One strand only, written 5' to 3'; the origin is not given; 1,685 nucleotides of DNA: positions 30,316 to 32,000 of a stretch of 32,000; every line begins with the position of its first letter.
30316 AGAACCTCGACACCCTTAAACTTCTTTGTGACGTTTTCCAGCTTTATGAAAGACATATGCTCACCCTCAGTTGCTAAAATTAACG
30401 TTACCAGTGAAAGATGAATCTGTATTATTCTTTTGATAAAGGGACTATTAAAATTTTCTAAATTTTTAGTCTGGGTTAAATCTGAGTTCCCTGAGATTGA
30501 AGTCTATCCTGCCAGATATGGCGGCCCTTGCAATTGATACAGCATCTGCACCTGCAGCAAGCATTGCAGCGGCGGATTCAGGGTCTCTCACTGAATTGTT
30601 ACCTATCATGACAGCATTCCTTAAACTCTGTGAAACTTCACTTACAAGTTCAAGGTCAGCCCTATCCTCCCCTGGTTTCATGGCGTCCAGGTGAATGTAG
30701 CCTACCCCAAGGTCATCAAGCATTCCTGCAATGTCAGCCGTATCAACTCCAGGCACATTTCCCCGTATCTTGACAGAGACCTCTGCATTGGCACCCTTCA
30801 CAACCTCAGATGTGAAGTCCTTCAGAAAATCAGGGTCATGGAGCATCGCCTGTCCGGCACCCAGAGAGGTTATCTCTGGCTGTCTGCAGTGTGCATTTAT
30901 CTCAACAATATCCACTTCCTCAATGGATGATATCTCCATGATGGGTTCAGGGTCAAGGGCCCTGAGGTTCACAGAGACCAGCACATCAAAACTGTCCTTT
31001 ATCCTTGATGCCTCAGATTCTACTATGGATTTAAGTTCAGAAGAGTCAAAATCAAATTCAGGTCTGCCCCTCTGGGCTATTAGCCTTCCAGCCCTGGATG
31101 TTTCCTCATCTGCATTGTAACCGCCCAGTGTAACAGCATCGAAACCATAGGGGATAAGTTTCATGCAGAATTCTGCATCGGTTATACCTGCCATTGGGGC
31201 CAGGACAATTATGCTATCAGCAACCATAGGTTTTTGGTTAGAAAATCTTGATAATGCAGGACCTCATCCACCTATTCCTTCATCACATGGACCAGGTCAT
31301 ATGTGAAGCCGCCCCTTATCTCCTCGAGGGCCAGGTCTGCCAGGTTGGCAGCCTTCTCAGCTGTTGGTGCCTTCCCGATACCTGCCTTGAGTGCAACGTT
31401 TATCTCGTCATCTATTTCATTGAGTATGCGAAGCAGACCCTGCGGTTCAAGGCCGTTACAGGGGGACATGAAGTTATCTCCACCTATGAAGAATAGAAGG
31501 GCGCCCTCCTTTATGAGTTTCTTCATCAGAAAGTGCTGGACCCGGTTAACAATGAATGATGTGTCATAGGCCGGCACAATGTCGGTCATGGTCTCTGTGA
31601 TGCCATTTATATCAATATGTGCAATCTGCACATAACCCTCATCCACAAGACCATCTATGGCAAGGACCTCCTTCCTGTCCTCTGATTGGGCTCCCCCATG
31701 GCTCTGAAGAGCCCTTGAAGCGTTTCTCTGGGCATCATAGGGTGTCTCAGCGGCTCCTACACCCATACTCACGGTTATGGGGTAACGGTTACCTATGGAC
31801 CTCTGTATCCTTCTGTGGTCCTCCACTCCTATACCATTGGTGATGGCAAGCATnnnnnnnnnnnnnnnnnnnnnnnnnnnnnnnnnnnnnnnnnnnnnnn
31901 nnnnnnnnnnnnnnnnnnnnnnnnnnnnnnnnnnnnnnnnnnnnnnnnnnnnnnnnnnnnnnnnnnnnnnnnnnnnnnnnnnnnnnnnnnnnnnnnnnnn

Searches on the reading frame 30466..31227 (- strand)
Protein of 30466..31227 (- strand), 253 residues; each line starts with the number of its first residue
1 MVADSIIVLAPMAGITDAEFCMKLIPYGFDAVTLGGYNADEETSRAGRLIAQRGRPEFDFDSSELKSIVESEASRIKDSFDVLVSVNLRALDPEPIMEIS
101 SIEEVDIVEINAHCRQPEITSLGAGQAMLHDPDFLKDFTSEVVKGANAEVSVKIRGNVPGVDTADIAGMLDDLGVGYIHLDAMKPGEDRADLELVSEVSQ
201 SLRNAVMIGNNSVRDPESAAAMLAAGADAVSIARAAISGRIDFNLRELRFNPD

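Call 3: search_protein_families(library=pfam, proteins=[window:30466-31227:-], max_evalue=0.01)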
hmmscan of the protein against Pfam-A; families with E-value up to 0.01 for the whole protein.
window:30466-31227:- (253 aa): 2 families
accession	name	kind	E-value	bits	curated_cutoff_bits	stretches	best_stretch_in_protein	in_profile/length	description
PF01207.24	Dus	-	5.3e-17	62.3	20.4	1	82-237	54-218/311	Dihydrouridine synthase (Dus)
PF00977.27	His_biosynth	-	0.00054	19.9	23.6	1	162-238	30-107/228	Histidine biosynthesis protein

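Call 4: search_protein_families(library=ncbifam, proteins=[window:30466-31227:-], max_evalue=0.01)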
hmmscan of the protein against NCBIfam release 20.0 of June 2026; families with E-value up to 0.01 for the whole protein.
window:30466-31227:- (253 aa): 10 families
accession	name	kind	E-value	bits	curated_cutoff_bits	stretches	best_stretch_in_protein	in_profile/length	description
TIGR00736.1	nifR3_rel_arch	hypoth_equivalog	4.3e-97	324.2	218.7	1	12-244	1-231/231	MJ0144 family RNA dihydrouridine synthase-like protein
TIGR00737.1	nifR3_yhdG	equivalog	2.3e-17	63.2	293.3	1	85-237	66-226/319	tRNA dihydrouridine synthase DusB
NF005574.0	PRK07259.1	equivalog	1e-06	27.9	269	1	81-161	94-174/304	dihydroorotate dehydrogenase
TIGR01037.2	pyrD_sub1_fam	subfamily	5.3e-05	22.4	270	0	94-176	103-184/300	dihydroorotate dehydrogenase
NF007838.0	PRK10550.1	equivalog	0.00028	20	395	1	108-237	92-228/312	tRNA dihydrouridine(16) synthase DusC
NF003198.0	PRK04169.1-2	subfamily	0.00094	18.4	247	1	173-232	167-225/249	geranylgeranylglyceryl/heptaprenylglyceryl phosphate synthase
TIGR00735.1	hisF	equivalog_domain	0.0022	17.4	294.55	0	175-238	47-108/254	imidazole glycerol phosphate synthase subunit HisF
NF041011.1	dihydoor_dh_Arch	equivalog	0.0034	16.5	330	0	194-238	213-256/289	dihydroorotate dehydrogenase PyrD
NF002231.0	PRK01130.1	subfamily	0.0048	16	189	0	186-235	164-212/230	putative N-acetylmannosamine-6-phosphate 2-epimerase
NF006183.0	PRK08318.1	equivalog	0.0085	14.9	335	0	97-164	119-185/422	NAD-dependent dihydropyrimidine dehydrogenase subunit PreA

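Call 73: search_solved_structures(query=window:30466-31227:-, max_evalue=0.01, show_alignments=2)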
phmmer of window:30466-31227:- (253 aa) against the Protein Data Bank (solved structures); distinct sequences matched with E-value up to 0.01: 13.
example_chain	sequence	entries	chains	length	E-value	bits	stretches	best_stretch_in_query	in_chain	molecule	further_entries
6ei9_A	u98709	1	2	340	5e-11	45.7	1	83-240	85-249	tRNA-dihydrouridine synthase B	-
4wfs_A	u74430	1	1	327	2.2e-06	30.5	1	89-237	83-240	tRNA-dihydrouridine(20) synthase [NAD(P)+]-like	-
6ezb_A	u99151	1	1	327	2.2e-06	30.5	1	89-237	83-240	tRNA-dihydrouridine(20) synthase [NAD(P)+]-like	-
6eza_A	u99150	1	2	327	2.2e-06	30.5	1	89-237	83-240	tRNA-dihydrouridine(20) synthase [NAD(P)+]-like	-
6ezc_A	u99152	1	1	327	2.2e-06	30.5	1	89-237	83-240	tRNA-dihydrouridine(20) synthase [NAD(P)+]-like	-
4xp7_A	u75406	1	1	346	2.5e-06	30.3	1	89-237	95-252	tRNA-dihydrouridine(20) synthase [NAD(P)+]-like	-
1h5y_A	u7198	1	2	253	1.6e-05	27.7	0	146-233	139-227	HISF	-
1vhn_A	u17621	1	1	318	2.2e-05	27.3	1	84-238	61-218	putative flavin oxidoreductase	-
4evz_A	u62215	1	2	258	3.7e-05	26.5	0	142-238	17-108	HisF-LUCA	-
4bf9_A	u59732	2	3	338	8.7e-05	25.3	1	108-238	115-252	TRNA-DIHYDROURIDINE SYNTHASE C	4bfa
3w9z_A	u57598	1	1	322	9.3e-05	25.2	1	108-238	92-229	tRNA-dihydrouridine synthase C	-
4yco_A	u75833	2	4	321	0.00039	23.2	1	84-238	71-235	tRNA-dihydrouridine synthase C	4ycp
8s8r_D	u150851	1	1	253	0.005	19.5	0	141-238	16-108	Imidazole glycerol phosphate synthase subunit HisF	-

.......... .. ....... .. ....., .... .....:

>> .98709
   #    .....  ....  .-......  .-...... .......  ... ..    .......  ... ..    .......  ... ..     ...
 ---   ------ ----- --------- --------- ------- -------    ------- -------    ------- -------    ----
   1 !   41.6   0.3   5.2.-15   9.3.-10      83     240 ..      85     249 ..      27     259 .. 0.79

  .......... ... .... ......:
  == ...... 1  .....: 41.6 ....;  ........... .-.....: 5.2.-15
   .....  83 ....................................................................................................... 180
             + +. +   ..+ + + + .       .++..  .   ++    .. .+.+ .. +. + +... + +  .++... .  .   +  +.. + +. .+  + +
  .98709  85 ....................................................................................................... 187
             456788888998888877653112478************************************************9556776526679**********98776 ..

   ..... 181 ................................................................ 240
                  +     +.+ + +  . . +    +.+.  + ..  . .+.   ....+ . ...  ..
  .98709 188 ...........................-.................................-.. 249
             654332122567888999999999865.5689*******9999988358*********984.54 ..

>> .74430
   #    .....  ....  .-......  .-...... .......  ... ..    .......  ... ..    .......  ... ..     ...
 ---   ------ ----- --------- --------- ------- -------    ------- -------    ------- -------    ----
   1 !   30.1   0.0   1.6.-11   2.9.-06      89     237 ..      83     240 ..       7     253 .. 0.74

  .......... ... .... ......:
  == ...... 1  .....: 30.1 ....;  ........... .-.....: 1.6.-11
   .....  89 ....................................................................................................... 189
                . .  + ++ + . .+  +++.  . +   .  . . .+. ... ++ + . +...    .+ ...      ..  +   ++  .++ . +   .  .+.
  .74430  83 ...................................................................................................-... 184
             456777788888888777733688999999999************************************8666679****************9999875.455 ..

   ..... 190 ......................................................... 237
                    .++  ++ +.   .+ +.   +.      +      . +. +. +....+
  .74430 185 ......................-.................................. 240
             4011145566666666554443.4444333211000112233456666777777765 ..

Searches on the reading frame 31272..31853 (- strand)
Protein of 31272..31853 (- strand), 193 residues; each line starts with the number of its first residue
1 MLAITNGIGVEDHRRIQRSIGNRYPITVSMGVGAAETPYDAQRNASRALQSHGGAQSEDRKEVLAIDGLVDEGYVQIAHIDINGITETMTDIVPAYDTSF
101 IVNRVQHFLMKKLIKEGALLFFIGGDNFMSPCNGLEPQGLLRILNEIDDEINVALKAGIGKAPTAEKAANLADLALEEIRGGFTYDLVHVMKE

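Call 3: search_protein_families(library=pfam, proteins=[window:31272-31853:-], max_evalue=0.01)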
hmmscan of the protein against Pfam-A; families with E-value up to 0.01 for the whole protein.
window:31272-31853:- (193 aa): 1 family
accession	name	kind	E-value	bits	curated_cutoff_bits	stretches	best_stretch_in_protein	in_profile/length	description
PF05165.17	GCH_III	-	2.8e-93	312.2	21.3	1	1-193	54-246/246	GTP cyclohydrolase III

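Call 4: search_protein_families(library=ncbifam, proteins=[window:31272-31853:-], max_evalue=0.01)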
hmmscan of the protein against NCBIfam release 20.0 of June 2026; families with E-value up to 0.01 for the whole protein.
window:31272-31853:- (193 aa): 1 family
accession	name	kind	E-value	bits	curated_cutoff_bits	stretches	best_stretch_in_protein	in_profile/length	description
NF002587.0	PRK02240.1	subfamily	8.8e-74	248.4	306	1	1-192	59-255/257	GTP cyclohydrolase IIa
